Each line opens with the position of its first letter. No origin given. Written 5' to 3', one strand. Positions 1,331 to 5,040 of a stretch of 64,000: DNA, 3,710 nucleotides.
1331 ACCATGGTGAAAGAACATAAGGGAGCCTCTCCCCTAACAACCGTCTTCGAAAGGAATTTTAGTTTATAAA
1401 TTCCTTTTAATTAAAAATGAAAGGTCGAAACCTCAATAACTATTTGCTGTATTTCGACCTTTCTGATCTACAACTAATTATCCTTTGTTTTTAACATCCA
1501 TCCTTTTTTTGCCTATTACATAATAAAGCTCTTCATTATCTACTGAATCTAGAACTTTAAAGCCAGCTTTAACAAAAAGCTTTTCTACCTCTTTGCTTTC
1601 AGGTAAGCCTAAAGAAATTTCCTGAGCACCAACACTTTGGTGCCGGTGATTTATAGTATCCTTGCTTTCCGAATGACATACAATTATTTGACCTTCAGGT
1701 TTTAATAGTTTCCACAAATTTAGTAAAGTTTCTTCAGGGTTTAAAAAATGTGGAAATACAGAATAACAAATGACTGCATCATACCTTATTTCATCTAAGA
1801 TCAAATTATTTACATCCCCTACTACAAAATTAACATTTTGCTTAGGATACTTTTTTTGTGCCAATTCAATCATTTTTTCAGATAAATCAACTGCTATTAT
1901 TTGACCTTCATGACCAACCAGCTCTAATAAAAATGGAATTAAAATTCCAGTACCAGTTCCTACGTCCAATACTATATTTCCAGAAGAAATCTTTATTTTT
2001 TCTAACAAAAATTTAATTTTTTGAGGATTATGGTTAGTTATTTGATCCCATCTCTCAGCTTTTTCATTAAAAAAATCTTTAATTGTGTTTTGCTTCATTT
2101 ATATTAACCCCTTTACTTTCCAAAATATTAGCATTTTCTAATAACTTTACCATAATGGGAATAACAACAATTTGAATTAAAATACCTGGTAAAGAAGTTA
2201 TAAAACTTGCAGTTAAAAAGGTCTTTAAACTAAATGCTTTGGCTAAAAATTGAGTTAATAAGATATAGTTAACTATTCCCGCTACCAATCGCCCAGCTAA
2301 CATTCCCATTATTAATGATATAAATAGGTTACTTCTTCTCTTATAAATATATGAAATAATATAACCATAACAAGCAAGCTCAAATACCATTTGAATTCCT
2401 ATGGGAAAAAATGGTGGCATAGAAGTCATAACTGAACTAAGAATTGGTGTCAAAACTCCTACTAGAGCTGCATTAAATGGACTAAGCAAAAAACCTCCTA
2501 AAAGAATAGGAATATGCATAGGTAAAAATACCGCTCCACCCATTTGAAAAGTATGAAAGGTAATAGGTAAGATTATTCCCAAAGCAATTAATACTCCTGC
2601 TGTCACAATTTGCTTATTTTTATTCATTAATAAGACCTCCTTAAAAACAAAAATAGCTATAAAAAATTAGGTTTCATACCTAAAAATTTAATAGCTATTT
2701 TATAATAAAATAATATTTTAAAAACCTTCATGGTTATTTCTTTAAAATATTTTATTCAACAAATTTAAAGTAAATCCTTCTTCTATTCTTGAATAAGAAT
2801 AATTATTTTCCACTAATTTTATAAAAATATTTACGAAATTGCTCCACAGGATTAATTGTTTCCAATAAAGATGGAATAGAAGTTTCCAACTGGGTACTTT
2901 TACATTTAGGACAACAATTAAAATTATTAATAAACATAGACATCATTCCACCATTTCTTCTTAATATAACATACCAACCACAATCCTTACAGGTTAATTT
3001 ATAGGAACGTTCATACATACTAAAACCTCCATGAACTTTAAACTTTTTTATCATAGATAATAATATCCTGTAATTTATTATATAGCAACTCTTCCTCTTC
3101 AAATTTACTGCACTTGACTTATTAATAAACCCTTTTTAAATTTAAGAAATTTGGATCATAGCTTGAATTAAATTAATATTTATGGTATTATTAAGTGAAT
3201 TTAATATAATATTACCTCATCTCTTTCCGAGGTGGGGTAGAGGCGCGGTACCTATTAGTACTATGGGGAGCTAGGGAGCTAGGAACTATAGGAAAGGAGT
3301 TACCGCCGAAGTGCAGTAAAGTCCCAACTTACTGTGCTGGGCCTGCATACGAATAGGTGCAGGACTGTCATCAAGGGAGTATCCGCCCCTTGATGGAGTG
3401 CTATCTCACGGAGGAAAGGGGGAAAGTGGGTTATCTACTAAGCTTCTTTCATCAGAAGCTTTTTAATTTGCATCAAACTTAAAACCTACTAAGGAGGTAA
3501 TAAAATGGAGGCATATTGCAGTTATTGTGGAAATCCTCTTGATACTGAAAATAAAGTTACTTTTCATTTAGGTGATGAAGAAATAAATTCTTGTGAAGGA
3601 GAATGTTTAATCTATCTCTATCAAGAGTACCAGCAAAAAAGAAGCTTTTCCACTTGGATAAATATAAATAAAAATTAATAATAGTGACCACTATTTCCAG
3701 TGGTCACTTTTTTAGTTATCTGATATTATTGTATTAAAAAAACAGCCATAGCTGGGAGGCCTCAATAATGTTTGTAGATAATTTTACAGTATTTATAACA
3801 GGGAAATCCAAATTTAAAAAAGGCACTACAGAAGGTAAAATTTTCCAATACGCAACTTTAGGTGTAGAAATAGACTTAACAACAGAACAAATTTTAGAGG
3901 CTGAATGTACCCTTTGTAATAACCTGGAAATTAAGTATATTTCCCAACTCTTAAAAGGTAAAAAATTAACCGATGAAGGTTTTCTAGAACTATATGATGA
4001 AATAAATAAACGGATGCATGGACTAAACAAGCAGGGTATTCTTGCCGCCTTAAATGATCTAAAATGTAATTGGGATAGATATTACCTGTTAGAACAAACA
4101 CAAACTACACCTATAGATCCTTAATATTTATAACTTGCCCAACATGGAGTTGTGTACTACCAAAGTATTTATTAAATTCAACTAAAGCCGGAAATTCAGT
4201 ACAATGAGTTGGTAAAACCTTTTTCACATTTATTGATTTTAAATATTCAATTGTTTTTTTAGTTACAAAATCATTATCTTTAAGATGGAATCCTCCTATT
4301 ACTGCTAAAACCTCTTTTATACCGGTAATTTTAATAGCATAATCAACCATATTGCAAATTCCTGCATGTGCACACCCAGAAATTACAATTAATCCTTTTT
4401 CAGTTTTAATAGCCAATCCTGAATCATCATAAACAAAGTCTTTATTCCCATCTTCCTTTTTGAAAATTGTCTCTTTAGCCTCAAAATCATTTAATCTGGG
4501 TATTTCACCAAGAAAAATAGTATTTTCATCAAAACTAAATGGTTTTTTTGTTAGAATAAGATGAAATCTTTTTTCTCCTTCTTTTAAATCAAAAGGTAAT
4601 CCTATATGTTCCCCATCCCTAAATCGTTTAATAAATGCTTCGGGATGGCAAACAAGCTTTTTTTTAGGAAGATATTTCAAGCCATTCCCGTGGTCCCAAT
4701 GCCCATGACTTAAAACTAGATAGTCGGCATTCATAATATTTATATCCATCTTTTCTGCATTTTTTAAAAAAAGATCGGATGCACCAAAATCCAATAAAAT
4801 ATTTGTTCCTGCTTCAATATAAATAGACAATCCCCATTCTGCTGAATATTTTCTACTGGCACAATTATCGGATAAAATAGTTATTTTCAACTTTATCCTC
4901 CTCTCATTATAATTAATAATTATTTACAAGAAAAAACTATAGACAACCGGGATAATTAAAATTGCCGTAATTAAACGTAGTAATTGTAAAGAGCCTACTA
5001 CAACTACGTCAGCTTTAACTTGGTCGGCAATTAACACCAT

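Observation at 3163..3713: Lysine riboswitch whose only cargo is a stand-alone 57-aa Cys-rich mini-ORF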

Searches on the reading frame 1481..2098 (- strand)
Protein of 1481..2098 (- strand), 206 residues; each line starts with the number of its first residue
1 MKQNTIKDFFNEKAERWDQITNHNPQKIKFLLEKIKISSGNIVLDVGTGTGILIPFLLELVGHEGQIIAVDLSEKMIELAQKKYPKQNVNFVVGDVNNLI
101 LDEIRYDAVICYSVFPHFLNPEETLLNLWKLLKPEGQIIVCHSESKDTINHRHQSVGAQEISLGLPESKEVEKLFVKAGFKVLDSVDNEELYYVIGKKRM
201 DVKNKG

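Call 4: search_protein_families(library=pfam, proteins=[window:1481-2098:-], max_evalue=1)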
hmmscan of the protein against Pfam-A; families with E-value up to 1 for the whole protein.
window:1481-2098:- (206 aa): 26 families (the best 25 are shown)
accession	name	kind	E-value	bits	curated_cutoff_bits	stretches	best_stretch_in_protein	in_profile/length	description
PF08241.18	Methyltransf_11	-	3.1e-20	73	21.2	1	44-140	1-95/95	Methyltransferase domain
PF13649.12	Methyltransf_25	-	4.8e-20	72.5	27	1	43-136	1-97/97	Methyltransferase domain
PF13847.12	Methyltransf_31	-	8.3e-20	71.4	27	1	37-178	1-144/145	Methyltransferase domain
PF08242.18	Methyltransf_12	-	1.4e-16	61.5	30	1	44-137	1-97/98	Methyltransferase domain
PF13489.12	Methyltransf_23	-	1.2e-15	58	27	1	24-183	9-162/164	Methyltransferase domain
PF01209.24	Ubie_methyltran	-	1.1e-12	48.3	20.1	1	4-149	7-159/233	ubiE/COQ5 methyltransferase family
PF01135.25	PCMT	-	2.4e-10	41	20.3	1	23-115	57-152/210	Protein-L-isoaspartate(D-aspartate) O-methyltransferase (PCMT)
PF02353.26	CMAS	-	3.1e-08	33.7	27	1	17-185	40-215/273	Mycolic acid cyclopropane synthetase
PF01728.25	FtsJ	-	1.3e-07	32.1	24.1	1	27-111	8-97/181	FtsJ-like methyltransferase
PF05219.18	DREV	-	1.9e-06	27.7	26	1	40-141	95-187/265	DREV methyltransferase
PF08704.16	GCD14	-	5.5e-06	26.7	26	1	27-153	28-156/247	tRNA methyltransferase complex GCD14 subunit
PF05175.20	MTS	-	2.6e-05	24.4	23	1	29-111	21-104/170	Methyltransferase small domain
PF01269.23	Fibrillarin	-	7e-05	22.5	27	1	27-99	59-132/227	Fibrillarin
PF06325.19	PrmA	-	0.00017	21.7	22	1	33-140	156-258/296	Ribosomal protein L11 methyltransferase (PrmA)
PF00398.26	RrnaAD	-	0.00022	20.8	24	1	23-98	14-87/263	Ribosomal RNA adenine dimethylase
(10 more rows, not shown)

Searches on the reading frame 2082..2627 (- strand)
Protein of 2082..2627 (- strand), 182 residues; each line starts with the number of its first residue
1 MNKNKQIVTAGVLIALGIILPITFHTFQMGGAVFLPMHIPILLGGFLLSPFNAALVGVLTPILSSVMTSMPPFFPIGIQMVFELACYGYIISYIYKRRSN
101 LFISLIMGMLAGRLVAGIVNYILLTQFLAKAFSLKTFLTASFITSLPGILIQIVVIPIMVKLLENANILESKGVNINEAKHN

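Call 4: search_protein_families(library=pfam, proteins=[window:2082-2627:-], max_evalue=1)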
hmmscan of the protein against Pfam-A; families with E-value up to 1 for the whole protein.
window:2082-2627:- (182 aa): 4 families
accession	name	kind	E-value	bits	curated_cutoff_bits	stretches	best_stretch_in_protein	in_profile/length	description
PF12822.12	ECF_trnsprt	-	3.6e-19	69.9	30.7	1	5-159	1-168/169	ECF transporter, substrate-specific component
PF07155.17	ECF-ribofla_trS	-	1.3e-07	32.2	26.7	1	2-161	2-169/172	ECF-type riboflavin transporter, S component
PF09512.15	ThiW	-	0.046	14.3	30.3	1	8-159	2-147/150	Thiamine-precursor transporter protein (ThiW)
PF25665.1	His1_capsid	-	0.22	11.9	27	1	108-169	9-70/73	His1 virus capsid protein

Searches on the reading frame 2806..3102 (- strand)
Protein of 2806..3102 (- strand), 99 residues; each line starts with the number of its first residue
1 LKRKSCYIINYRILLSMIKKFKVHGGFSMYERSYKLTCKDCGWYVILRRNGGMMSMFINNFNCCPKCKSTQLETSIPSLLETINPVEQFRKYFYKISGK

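Call 4: search_protein_families(library=pfam, proteins=[window:2806-3102:-], max_evalue=1)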
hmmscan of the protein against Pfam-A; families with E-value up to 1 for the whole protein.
window:2806-3102:- (99 aa): 7 families
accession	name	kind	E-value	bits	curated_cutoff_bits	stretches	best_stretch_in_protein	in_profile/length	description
PF05304.18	DUF728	-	0.013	16.1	29.3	1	29-67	35-69/138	Protein of unknown function (DUF728)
PF24747.1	Zn-ribbon_GIR1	-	0.021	15.1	26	1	59-72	19-32/37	GIR1-like zinc ribbon domain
PF01873.23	eIF-5_eIF-2B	-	0.033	14.5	27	1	53-74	79-100/117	Domain found in IF2B/IF5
PF01155.25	HypA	-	0.038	14.5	28.9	1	29-74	64-99/112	Hydrogenase/urease nickel incorporation, metallochaperone, hypA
PF03143.23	GTP_EFTU_D3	-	0.11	13.2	27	1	44-86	13-55/106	Elongation factor Tu C-terminal domain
PF08271.17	Zn_Ribbon_TF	-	0.11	12.5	29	0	33-42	17-26/43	TFIIB zinc-binding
PF17848.7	Zn_ribbon_ACC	-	0.19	12.4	24.5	0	59-67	18-26/26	Acetyl-CoA carboxylase zinc finger domain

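Call 6: search_protein_families(library=ncbifam, proteins=[window:2806-3102:-], max_evalue=1)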
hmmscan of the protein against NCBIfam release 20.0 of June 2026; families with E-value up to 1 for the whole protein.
window:2806-3102:- (99 aa): 1 family
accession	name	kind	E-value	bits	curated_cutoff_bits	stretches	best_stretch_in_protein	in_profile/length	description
NF047912.1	ECs_2282_CxxC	subfamily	0.00086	19.2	37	1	64-77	5-16/60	ECs_2282 family putative zinc-binding protein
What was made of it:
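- On Lysine riboswitch (Rfam RF00168): The cargo has no Pfam or NCBIfam family (calls 4, 6).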

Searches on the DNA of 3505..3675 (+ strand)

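Call 11: search_rna_families(sources=[L001, L002, L003, L004, L005, L006], threshold=gathering)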
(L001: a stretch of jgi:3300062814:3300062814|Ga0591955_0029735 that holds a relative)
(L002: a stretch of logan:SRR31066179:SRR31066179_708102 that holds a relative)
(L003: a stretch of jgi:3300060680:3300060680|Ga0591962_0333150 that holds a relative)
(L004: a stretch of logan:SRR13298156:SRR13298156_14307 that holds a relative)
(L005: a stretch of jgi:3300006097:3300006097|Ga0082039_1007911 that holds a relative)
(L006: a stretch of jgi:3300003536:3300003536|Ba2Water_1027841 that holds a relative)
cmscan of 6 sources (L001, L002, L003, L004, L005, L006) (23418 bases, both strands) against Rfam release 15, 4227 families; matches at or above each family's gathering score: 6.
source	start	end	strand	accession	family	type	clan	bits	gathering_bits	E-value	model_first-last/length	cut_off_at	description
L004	1363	1533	+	RF00168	Lysine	Cis-reg; riboswitch;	-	125.4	30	1.4e-33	1-182/182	no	Lysine riboswitch aptamer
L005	488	658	+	RF00168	Lysine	Cis-reg; riboswitch;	-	125.4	30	1.4e-33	1-182/182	no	Lysine riboswitch aptamer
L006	735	905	+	RF00168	Lysine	Cis-reg; riboswitch;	-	125.4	30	1.4e-33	1-182/182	no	Lysine riboswitch aptamer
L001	4735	4917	+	RF00168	Lysine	Cis-reg; riboswitch;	-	119.6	30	8e-32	1-182/182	no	Lysine riboswitch aptamer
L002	3163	3345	+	RF00168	Lysine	Cis-reg; riboswitch;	-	119.6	30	8e-32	1-182/182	no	Lysine riboswitch aptamer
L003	235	417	+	RF00168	Lysine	Cis-reg; riboswitch;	-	119.6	30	8e-32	1-182/182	no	Lysine riboswitch aptamer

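Call 19: search_rna_families(sources=[L012, L013, L014, L015, L011, L007], threshold=gathering)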
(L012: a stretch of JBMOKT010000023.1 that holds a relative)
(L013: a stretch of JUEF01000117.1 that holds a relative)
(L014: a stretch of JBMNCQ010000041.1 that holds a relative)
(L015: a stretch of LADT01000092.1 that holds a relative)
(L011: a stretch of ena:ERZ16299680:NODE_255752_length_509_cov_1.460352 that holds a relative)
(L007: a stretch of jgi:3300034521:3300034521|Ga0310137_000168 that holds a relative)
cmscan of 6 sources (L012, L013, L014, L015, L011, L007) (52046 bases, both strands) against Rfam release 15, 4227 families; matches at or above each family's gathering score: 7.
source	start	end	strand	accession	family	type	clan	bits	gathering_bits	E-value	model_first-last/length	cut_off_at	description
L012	5723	5910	+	RF00168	Lysine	Cis-reg; riboswitch;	-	118.3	30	4.4e-31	1-182/182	no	Lysine riboswitch aptamer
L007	5726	5907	+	RF00168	Lysine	Cis-reg; riboswitch;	-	116.9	30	1.2e-30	1-182/182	no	Lysine riboswitch aptamer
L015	394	578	+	RF00168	Lysine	Cis-reg; riboswitch;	-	116.2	30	2e-30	1-182/182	no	Lysine riboswitch aptamer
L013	5726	5909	+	RF00168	Lysine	Cis-reg; riboswitch;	-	115.1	30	4.4e-30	1-182/182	no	Lysine riboswitch aptamer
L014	5724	5908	+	RF00168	Lysine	Cis-reg; riboswitch;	-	111.7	30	4.6e-29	1-182/182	no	Lysine riboswitch aptamer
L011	1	138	+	RF00168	Lysine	Cis-reg; riboswitch;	-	75.4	30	5.7e-18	47-182/182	5'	Lysine riboswitch aptamer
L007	1438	1529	+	RF01749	pan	Cis-reg;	-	62.6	36.2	1.1e-08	1-92/92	no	pan motif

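Call 35: search_rna_families(sources=[L017, L018, L019, L020, L021], threshold=gathering)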
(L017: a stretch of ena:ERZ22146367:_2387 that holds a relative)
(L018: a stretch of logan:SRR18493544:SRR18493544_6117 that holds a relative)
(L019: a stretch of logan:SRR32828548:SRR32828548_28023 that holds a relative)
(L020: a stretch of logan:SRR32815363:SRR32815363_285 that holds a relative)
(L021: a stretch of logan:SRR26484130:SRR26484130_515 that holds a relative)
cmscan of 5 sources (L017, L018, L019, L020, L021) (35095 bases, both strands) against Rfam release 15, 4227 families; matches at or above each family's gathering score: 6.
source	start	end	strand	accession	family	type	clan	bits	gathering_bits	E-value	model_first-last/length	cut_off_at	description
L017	4726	4905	+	RF00168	Lysine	Cis-reg; riboswitch;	-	122.2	30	1.9e-32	1-182/182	no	Lysine riboswitch aptamer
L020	4742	4919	+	RF00168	Lysine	Cis-reg; riboswitch;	-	120.5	30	6.6e-32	1-182/182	no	Lysine riboswitch aptamer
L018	2577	2763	+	RF00168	Lysine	Cis-reg; riboswitch;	-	119.7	30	1.1e-31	1-182/182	no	Lysine riboswitch aptamer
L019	901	1087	+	RF00168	Lysine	Cis-reg; riboswitch;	-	117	30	7.4e-31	1-182/182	no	Lysine riboswitch aptamer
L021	4805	4982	+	RF00168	Lysine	Cis-reg; riboswitch;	-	117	30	7.6e-31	1-182/182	no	Lysine riboswitch aptamer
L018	3099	3356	+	RF00230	T-box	Cis-reg; leader;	-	108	93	3.6e-23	1-219/219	no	T-box leader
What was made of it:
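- In L018 the next gene has its own T-box leader (call 35).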

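Call 39: search_rna_families(sources=[L022, L023, L024], threshold=gathering)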
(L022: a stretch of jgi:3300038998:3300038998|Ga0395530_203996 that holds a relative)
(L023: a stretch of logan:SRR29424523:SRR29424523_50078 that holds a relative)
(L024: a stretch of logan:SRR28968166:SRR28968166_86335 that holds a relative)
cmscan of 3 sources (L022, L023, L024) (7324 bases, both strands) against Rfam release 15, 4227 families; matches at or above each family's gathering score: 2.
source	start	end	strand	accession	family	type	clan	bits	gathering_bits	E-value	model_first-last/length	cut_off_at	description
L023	1626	1801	+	RF00168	Lysine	Cis-reg; riboswitch;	-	118.7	30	4.9e-32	1-182/182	no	Lysine riboswitch aptamer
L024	1809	1986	+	RF00168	Lysine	Cis-reg; riboswitch;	-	115.5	30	4.4e-31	1-182/182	no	Lysine riboswitch aptamer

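Call 42: search_rna_families(source=L022, threshold=evalue, max_evalue=1)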
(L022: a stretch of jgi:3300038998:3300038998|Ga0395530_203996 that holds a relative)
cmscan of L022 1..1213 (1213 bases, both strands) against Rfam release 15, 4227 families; matches with E-value up to 1: 2.
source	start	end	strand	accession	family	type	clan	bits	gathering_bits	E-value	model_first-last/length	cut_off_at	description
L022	568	662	+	RF02075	STnc230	Gene; sRNA;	-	23.8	50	0.84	1-83/83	no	Enterobacterial sRNA STnc230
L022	605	734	-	RF02667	PsiU2-38.40.42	Gene; snRNA; snoRNA; scaRNA;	-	20.1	88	0.82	1-136/136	no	Drosophila small cajal body-specific RNA PsiU2-38.40.4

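Call 78: search_rna_families(sources=[L026, L027], threshold=gathering)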
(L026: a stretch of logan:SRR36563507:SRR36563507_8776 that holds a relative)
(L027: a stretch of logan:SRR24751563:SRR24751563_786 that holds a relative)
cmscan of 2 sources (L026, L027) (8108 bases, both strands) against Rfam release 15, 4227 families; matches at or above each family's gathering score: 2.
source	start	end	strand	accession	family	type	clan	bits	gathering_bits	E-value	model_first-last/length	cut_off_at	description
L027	2735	2918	+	RF00168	Lysine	Cis-reg; riboswitch;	-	114.3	30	1.1e-30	1-182/182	no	Lysine riboswitch aptamer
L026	924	1107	+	RF00168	Lysine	Cis-reg; riboswitch;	-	114.1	30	1.3e-30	1-182/182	no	Lysine riboswitch aptamer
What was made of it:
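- On Lysine riboswitch (Rfam RF00168): Homologous loci score 111-125 bits (calls 11, 19, 35, 39, 78).
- Checked: Chance is excluded by the covariance-model score and by recurrence of the whole arrangement in other genomes (calls 11, 19, 35, 39, 78).
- The one contig cut at its 5' end scores 75 bits (calls 11, 19, 35, 39, 78). The same ORF follows the L-box in 15 lineages (calls 11, 19, 35, 39, 78).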

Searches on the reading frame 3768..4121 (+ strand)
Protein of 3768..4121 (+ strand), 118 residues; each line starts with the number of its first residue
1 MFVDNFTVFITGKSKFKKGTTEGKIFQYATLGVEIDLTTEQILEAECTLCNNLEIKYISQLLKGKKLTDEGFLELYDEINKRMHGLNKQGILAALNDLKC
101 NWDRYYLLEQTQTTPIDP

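Call 4: search_protein_families(library=pfam, proteins=[window:3768-4121:+], max_evalue=1)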
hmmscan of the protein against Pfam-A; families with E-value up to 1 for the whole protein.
window:3768-4121:+ (118 aa): 1 family
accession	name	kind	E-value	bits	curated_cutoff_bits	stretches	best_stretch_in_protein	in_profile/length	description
PF12986.12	DUF3870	-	4.1e-16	59.4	22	1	9-98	1-89/94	Domain of unknown function (DUF3870)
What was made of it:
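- Checked: Next gene: 3768-4124 encodes a DUF3870 protein (Pfam E 4e-16, call 4).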

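Call 6: search_protein_families(library=ncbifam, proteins=[window:3768-4121:+], max_evalue=1)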
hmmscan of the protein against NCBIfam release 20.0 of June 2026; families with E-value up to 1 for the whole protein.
window:3768-4121:+ (118 aa): 2 families
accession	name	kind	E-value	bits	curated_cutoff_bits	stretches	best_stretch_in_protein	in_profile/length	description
NF007783.0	PRK10474.1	equivalog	0.05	13.9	135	1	19-68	31-80/106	PTS fructose-like transporter subunit IIB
NF033579.1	transpos_IS5_2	equivalog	0.076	12.5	140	1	10-63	120-174/289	IS5 family transposase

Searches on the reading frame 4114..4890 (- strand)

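Call 4: search_protein_families(library=pfam, proteins=[window:4114-4890:-], max_evalue=1)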
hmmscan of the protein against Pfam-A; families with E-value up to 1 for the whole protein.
window:4114-4890:- (259 aa): 4 families
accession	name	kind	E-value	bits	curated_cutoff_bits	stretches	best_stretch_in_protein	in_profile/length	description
PF00753.33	Lactamase_B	-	6.2e-06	26.7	22.7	1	24-77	10-66/196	Metallo-beta-lactamase superfamily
PF12706.13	Lactamase_B_2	-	0.00067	19.7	27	1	29-85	1-66/200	Beta-lactamase superfamily domain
PF13483.12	Lactamase_B_3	-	0.0049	17.3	24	1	27-91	15-73/160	Beta-lactamase superfamily domain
PF18467.7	DUF5613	-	0.11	13.3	33.3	1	104-145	15-56/97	Domain of unknown function (DUF5613)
